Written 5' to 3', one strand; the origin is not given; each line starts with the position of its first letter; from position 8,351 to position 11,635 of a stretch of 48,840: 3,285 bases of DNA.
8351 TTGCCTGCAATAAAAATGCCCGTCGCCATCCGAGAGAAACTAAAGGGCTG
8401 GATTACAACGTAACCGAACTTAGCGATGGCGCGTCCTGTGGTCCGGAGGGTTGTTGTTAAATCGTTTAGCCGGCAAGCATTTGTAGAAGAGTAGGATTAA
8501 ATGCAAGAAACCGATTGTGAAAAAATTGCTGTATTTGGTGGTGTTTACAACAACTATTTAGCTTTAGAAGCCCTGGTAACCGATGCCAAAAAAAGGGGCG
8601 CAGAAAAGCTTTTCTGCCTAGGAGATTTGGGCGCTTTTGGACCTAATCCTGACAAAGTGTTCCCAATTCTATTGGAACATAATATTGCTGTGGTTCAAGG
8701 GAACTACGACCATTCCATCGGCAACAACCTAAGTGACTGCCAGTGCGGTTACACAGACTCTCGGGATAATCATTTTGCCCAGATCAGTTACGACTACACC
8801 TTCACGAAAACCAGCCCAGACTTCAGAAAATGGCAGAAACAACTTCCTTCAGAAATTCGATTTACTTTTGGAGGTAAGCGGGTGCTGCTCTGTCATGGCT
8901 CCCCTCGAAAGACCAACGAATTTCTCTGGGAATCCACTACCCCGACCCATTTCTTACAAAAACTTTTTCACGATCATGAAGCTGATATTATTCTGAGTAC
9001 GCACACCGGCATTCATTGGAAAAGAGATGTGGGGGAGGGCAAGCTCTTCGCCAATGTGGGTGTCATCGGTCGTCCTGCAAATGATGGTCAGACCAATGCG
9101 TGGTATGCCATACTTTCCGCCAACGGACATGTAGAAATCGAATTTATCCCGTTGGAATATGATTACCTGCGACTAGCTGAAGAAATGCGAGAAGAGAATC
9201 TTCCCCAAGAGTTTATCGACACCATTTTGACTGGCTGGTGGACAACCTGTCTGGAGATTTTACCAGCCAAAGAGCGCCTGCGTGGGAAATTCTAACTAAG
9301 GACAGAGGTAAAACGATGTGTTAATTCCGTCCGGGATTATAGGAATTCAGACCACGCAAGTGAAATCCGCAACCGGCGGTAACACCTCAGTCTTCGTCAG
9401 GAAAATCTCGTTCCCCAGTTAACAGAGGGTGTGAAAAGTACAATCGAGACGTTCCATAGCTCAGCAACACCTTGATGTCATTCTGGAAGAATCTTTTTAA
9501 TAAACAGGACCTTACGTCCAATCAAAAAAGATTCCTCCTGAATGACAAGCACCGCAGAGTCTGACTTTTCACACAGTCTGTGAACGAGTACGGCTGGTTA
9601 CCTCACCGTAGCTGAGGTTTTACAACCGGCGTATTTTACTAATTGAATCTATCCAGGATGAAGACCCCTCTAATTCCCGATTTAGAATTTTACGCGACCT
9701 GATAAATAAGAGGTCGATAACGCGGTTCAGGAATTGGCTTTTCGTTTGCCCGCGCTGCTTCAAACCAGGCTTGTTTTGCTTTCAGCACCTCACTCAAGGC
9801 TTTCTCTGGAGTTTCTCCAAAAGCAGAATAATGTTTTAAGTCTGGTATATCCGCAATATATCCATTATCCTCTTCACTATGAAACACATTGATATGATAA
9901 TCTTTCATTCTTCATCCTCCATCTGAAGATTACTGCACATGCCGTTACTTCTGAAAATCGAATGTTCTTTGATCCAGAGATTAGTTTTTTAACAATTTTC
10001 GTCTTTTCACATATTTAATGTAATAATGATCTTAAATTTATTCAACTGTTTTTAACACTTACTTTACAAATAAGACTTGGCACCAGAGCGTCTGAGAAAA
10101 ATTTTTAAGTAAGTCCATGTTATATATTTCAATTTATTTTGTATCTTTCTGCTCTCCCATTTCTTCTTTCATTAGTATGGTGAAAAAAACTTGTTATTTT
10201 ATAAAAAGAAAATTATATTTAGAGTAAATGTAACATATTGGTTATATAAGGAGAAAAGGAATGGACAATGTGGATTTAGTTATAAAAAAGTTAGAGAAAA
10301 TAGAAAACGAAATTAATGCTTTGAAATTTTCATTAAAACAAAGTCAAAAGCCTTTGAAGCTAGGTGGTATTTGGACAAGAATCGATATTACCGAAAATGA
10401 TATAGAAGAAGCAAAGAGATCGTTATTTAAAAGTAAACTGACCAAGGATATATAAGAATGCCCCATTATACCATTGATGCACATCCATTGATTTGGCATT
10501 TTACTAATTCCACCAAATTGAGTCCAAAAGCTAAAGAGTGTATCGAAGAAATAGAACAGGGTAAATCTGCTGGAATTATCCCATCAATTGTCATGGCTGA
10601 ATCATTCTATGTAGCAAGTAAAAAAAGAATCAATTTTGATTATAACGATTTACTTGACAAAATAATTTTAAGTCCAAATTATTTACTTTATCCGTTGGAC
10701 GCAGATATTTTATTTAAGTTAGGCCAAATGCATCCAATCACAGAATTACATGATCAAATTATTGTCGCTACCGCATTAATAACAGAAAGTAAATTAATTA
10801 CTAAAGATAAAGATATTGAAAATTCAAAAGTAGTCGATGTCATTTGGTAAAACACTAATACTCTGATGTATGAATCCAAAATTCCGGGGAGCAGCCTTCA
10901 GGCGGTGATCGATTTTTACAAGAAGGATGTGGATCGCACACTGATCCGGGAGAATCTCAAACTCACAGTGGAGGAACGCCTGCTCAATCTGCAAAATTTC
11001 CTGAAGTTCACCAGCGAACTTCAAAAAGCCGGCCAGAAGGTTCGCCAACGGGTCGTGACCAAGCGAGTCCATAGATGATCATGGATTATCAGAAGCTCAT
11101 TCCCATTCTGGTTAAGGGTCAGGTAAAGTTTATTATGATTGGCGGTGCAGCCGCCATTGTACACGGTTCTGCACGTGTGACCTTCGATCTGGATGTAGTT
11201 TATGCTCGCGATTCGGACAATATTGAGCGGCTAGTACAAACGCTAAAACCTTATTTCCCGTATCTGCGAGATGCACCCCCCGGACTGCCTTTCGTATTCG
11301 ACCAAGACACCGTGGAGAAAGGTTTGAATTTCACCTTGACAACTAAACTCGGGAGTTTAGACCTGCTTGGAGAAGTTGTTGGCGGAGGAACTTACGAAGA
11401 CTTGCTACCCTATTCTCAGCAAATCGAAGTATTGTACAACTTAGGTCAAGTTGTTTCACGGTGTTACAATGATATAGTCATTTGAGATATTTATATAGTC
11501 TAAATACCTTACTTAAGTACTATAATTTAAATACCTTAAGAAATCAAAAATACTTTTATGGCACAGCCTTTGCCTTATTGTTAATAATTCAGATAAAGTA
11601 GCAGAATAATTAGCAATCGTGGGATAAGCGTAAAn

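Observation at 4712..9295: Flavoprotein / radical-SAM / ArsM / atypical phosphoesterase cluster: a biosynthetic-looking organoarsenical locus with no resistance genes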

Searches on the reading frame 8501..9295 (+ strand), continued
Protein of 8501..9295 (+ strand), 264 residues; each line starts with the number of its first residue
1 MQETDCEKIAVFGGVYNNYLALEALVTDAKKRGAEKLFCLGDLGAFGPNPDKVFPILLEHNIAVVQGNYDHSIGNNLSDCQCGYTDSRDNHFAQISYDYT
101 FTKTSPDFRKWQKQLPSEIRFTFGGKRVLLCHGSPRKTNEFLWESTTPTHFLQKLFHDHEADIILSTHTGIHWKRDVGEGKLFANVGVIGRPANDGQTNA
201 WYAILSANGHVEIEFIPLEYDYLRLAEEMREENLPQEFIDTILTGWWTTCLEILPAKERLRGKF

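Call 119: search_dna_similar(query=window:8501-9295:+, collection=plasmids, mode=protein, max_rows=30, max_evalue=1e-10)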
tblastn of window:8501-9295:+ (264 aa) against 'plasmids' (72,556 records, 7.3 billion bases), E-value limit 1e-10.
Records with a match: 48; places in all: 52; records where one place covers at least 80% of the query: 47.
Best place of each record, by identity: <60% 48.
By first word of the organism name: Hymenobacter 12; Paraclostridium 3; Natribaculum 3; Levilactobacillus 3; Rubrobacter 2; Adhaeribacter 2; Picosynechococcus 2; Trichormus 2; Haloarcula 2; Pontibacter 1; and 16 more.
By predicted mobility (MOB-suite, as given by PLSDB): non-mobilizable 38; mobilizable 6; conjugative 4.
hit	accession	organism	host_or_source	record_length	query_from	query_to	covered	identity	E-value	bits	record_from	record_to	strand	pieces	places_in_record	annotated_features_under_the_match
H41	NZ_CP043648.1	Hymenobacter sp. NBH84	pure culture,soil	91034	9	255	94%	32.6%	1e-32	132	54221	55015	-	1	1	metallophosphoesterase family protein | GNAT family N-acetyltransferase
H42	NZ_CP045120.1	Rubrobacter tropicus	single pure culture,marine sediment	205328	8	245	90%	33.7%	6e-31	128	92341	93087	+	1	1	metallophosphoesterase family protein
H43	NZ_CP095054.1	Hymenobacter aerilatus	single cell,air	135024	9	258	95%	31.9%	1e-31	129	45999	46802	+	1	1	metallophosphoesterase family protein | GNAT family N-acetyltransferase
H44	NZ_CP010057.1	Hymenobacter sp. DG25B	single cell,soil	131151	9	258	95%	31.9%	2e-31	129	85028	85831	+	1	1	metallophosphoesterase family protein | GNAT family N-acetyltransferase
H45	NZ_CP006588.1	Hymenobacter sp. APR13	silkworm feces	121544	9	255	94%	32.2%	5e-32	131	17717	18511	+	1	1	metallophosphoesterase family protein | GNAT family N-acetyltransferase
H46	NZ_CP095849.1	Hymenobacter sublimis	single cell,air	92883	9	258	95%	31.5%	1e-33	135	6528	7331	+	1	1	metallophosphoesterase family protein | GNAT family N-acetyltransferase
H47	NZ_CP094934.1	Paraclostridium bifermentans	Homo sapiens,feces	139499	8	245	90%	33.1%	4e-34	137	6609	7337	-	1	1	metallophosphoesterase family protein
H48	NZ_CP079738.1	Paraclostridium bifermentans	whole organism,soil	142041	8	245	90%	33.1%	8e-34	136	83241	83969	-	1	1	YfcE family phosphodiesterase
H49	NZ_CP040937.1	Hymenobacter sp. DG01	cell culture,water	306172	9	255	94%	31.5%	3e-32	132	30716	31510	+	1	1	metallophosphoesterase family protein | GNAT family N-acetyltransferase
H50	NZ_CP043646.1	Hymenobacter sp. NBH84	pure culture,soil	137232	9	246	90%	32.3%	2e-31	129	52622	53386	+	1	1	metallophosphoesterase family protein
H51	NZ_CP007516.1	Rubrobacter radiotolerans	-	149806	8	245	90%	32.1%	2e-29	123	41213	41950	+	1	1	metallophosphoesterase family protein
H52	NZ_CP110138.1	Hymenobacter sp. YIM 151858-1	whole organism,soil sample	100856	9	255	94%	30.7%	1e-31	130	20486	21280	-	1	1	metallophosphoesterase family protein | GNAT family N-acetyltransferase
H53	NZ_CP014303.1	Hymenobacter sp. PAMC 26628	lichen Stereocaulon sp.,single cell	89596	9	242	89%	32.4%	3e-30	125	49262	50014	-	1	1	metallophosphoesterase family protein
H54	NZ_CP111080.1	Pontibacter kalidii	whole organism,rhizosphere soil of ...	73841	8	245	90%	31.5%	4e-33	134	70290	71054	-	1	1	metallophosphoesterase family protein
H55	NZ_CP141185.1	Hymenobacter sp. GOD-10R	single cell,Crepidiastrum sonchifolium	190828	9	246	90%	31.5%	1e-30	127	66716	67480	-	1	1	metallophosphoesterase family protein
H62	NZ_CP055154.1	Adhaeribacter swui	Cell culture,Mud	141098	8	245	90%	29.6%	4e-30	125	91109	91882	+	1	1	metallophosphoesterase family protein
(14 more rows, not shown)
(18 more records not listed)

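Call 120: get_annotated_region(hit=H62, flank=5000)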
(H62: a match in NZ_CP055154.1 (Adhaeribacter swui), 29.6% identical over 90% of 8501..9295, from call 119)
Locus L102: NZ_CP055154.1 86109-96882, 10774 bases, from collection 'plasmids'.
description: Adhaeribacter swui strain KCTC 52873 plasmid unnamed1, complete sequence
organism: Adhaeribacter swui (NCBI taxid 2086471)
taxonomy: Bacteria; Bacteroidota; Cytophagia; Cytophagales; Hymenobacteraceae; Adhaeribacter; Adhaeribacter swui
host: -; source: Cell culture,Mud; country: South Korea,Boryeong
typing (MOB-suite, as given by PLSDB): non-mobilizable
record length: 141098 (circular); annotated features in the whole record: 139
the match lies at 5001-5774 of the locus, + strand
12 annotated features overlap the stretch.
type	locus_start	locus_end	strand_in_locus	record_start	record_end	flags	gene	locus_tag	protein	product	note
CDS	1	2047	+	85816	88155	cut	-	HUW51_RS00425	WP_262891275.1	heavy metal translocating P-type ATPase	-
CDS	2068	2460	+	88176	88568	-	-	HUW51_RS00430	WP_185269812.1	heavy metal-associated domain-containing protein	-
CDS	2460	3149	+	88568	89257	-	-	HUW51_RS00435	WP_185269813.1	cytochrome c biogenesis protein CcdA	GO:0017004 - cytochrome complex assembly [Evidence IEA]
CDS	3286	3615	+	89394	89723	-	-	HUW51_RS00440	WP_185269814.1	metalloregulator ArsR/SmtB family transcription factor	GO:0006355 - regulation of DNA-templated transcription [Evidence IEA]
CDS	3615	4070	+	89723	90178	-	arsN2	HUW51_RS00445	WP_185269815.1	arsenic resistance N-acetyltransferase ArsN2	-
CDS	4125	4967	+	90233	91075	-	-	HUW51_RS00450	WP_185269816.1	arsenite methyltransferase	-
CDS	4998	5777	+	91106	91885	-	-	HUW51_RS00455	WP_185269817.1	metallophosphoesterase family protein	-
CDS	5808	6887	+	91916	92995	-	arsB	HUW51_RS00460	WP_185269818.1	ACR3 family arsenite efflux transporter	-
CDS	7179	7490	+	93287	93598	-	-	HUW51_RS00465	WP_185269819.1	hypothetical protein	-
CDS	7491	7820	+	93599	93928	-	-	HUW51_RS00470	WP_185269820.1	YnfA family protein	-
CDS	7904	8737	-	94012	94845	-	-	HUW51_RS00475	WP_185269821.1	phosphatase PAP2 family protein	-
CDS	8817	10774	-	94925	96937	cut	-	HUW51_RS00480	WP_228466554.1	heavy metal translocating P-type ATPase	-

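Call 121: get_annotated_region(hit=H41, flank=4000)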
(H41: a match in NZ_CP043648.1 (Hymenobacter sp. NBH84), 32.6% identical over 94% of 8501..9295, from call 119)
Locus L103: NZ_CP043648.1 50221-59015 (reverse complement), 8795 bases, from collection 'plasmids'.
description: Hymenobacter sp. NBH84 plasmid unnamed4, complete sequence
organism: Hymenobacter sp. NBH84 (NCBI taxid 2596915)
taxonomy: Bacteria; Bacteroidota; Cytophagia; Cytophagales; Hymenobacteraceae; Hymenobacter; Hymenobacter sp. NBH84
host: -; source: pure culture,soil; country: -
typing (MOB-suite, as given by PLSDB): non-mobilizable
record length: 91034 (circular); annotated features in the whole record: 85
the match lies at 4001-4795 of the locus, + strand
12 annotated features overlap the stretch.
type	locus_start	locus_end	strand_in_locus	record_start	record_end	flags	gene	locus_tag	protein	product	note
CDS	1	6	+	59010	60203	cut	-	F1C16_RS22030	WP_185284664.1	efflux RND transporter periplasmic adaptor subunit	GO:0006810 - transport [Evidence IEA]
CDS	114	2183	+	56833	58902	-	-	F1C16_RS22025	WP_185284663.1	heavy metal translocating P-type ATPase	-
CDS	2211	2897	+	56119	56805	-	-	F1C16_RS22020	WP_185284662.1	DUF305 domain-containing protein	-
CDS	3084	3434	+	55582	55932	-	-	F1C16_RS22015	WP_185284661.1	metalloregulator ArsR/SmtB family transcription factor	GO:0006355 - regulation of DNA-templated transcription [Evidence IEA]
CDS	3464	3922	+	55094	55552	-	-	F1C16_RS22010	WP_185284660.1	DUF6428 family protein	-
CDS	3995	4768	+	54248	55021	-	-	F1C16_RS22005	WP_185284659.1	metallophosphoesterase family protein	-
CDS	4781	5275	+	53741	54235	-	-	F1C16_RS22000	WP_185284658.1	GNAT family N-acetyltransferase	-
CDS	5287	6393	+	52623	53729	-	arsB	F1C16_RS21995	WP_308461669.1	ACR3 family arsenite efflux transporter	-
CDS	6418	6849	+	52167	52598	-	-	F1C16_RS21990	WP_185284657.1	arsenate reductase ArsC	-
CDS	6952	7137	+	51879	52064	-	-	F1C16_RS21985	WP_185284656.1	hypothetical protein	-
CDS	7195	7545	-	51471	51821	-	-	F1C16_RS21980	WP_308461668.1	metalloregulator ArsR/SmtB family transcription factor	GO:0006355 - regulation of DNA-templated transcription [Evidence IEA]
CDS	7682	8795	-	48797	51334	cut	-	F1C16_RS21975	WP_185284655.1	toprim domain-containing protein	-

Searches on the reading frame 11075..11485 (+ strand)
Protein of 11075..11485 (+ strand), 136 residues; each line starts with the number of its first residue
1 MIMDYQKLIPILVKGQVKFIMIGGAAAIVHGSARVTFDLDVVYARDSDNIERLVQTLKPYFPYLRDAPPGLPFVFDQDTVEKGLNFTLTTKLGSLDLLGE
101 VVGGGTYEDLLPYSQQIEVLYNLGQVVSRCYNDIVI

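Call 3: search_protein_families(library=pfam, proteins=[window:11075-11485:+], max_evalue=0.01)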
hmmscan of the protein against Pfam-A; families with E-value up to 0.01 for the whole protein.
window:11075-11485:+ (136 aa): 1 family
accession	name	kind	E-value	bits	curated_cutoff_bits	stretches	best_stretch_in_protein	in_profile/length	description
PF19502.5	DUF6036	-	0.0026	18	23.6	1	16-57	19-59/164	Nucleotidyltransferase of unknown function (DUF6036)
